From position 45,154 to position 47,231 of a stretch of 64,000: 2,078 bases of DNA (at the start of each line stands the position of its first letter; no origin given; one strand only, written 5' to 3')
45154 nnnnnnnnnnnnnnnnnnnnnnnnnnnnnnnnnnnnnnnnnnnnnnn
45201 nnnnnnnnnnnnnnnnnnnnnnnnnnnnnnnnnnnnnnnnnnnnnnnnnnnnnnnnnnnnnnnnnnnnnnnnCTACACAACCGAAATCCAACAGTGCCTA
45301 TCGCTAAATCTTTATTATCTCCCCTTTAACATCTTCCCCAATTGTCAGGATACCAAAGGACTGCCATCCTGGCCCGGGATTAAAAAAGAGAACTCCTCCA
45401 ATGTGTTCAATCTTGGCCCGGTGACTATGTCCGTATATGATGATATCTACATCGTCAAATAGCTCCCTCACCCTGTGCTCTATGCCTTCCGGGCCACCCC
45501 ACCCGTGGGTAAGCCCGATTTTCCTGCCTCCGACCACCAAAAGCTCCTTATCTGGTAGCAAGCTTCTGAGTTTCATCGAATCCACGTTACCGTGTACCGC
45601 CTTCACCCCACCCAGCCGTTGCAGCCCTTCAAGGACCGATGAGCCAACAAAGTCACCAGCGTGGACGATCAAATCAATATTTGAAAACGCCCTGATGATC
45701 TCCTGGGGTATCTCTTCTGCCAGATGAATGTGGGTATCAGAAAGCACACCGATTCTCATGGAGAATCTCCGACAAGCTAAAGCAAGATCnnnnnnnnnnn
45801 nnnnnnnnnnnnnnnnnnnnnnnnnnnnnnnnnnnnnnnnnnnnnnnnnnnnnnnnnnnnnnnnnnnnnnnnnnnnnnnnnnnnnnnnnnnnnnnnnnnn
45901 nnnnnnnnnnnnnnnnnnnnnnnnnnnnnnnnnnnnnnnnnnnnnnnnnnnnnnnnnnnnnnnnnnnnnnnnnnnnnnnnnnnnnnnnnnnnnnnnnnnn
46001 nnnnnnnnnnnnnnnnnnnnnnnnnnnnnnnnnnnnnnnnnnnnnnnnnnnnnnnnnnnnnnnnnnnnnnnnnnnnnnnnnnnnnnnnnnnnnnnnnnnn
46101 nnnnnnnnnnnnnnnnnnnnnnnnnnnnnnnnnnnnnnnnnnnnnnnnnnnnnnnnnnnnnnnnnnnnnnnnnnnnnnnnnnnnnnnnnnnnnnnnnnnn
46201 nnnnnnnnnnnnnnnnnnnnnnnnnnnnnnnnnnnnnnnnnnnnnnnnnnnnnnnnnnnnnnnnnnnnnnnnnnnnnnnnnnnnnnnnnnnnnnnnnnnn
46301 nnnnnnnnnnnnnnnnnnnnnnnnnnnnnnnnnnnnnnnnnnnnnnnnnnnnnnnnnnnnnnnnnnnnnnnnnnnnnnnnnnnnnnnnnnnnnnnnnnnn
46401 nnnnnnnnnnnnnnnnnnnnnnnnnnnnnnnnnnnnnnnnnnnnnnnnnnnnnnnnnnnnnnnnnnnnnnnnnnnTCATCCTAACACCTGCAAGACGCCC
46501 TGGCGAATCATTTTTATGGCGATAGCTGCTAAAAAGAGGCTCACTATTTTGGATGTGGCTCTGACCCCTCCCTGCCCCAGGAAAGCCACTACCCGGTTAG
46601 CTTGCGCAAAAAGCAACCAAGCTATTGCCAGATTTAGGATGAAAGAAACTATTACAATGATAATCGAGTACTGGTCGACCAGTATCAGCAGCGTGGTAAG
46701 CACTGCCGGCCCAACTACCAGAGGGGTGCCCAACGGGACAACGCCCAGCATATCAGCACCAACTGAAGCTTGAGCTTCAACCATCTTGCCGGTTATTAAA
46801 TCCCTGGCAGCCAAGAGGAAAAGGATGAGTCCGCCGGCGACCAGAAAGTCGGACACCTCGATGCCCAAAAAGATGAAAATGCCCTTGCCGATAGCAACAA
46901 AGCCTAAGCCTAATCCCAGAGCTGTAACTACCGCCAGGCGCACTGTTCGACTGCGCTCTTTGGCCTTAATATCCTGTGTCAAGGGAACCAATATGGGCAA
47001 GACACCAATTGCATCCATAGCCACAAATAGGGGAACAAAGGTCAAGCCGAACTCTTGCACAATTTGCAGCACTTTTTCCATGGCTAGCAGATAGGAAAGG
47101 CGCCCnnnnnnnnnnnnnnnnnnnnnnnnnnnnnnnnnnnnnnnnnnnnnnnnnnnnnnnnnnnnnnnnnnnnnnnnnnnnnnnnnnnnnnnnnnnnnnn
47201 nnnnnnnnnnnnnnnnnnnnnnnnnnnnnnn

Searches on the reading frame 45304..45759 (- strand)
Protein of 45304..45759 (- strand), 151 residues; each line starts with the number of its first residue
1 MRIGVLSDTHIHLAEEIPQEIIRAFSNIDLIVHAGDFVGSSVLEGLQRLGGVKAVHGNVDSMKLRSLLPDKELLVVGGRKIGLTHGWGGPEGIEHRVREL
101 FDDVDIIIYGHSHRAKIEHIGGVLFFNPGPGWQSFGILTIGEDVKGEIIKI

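Call 30: search_protein_families(library=pfam, max_evalue=1e-8, proteins=[window:45304-45759:-])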
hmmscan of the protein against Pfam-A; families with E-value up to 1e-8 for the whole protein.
window:45304-45759:- (151 aa): 2 families
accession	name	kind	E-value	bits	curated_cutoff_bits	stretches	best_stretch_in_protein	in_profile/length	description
PF12850.12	Metallophos_2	-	4.1e-34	118.3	27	1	1-130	1-134/154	Calcineurin-like phosphoesterase superfamily domain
PF00149.33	Metallophos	-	8.6e-09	36.5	21.5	0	1-114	1-190/191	Calcineurin-like phosphoesterase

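Call 55: find_encoding_contigs(protein=window:45304-45759:-, flank=10000, max_places=6)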
Protein window:45304-45759:- (151 aa): no gene with exactly this product is on record in the collection.

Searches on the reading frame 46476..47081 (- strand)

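Call 30: search_protein_families(library=pfam, max_evalue=1e-8, proteins=[window:46476-47081:-])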
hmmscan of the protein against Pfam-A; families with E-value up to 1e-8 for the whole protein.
window:46476-47081:- (201 aa): 1 family
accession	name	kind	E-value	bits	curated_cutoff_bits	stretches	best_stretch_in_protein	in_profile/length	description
PF01914.23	MarC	-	2.9e-33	115.4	23.9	1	9-199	2-202/203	MarC family integral membrane protein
